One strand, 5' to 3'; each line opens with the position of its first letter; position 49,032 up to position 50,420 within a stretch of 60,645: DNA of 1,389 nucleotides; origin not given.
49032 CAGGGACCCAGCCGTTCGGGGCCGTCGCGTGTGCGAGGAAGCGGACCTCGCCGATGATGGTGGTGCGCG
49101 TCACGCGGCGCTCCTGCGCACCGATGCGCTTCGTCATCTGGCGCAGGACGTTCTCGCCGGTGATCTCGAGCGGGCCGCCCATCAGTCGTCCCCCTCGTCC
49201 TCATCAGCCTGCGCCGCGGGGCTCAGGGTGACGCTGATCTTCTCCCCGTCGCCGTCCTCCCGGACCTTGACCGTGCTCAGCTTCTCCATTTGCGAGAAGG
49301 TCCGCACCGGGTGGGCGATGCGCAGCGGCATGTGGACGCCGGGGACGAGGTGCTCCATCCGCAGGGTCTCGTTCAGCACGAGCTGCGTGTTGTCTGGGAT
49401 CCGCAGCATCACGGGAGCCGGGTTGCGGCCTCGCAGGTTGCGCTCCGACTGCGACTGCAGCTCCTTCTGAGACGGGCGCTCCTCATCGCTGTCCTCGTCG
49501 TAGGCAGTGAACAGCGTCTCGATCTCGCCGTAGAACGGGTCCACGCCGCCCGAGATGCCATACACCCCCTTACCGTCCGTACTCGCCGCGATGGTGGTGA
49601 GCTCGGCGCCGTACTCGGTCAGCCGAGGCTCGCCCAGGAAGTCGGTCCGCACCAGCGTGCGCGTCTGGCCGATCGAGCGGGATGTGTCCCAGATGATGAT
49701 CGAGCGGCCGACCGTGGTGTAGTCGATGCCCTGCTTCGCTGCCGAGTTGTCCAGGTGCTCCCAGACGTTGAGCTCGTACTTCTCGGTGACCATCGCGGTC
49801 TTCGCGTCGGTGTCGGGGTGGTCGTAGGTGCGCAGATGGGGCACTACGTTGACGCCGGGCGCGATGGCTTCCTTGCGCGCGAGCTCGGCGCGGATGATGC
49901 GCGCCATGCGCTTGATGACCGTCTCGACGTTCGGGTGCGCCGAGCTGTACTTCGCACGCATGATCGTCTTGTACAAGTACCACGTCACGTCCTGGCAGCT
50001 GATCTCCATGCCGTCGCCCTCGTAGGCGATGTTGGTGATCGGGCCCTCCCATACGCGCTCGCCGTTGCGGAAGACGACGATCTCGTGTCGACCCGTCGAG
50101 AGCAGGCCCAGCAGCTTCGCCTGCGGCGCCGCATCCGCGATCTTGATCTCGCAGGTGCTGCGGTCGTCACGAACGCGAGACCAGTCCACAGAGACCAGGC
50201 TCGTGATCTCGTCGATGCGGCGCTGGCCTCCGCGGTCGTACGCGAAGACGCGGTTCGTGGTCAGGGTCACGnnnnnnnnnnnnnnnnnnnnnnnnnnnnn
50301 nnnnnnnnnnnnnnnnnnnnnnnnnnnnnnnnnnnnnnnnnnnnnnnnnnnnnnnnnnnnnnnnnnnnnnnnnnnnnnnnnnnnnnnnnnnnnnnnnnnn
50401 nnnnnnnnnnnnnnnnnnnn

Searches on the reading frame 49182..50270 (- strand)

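Call 9: search_protein_families(library=pfam, proteins=[window:49182-50270:-], max_evalue=0.01)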
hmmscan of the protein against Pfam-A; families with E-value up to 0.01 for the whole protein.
window:49182-50270:- (362 aa): 2 families
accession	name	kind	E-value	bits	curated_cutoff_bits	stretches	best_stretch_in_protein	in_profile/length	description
PF14594.13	Sipho_Gp37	-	0.0051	16.3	26.2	1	16-118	9-123/370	Siphovirus ReqiPepy6 Gp37-like protein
PF22759.1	E217_GP41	-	0.0077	15.9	27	0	157-228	162-233/279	Baseplate hub gp41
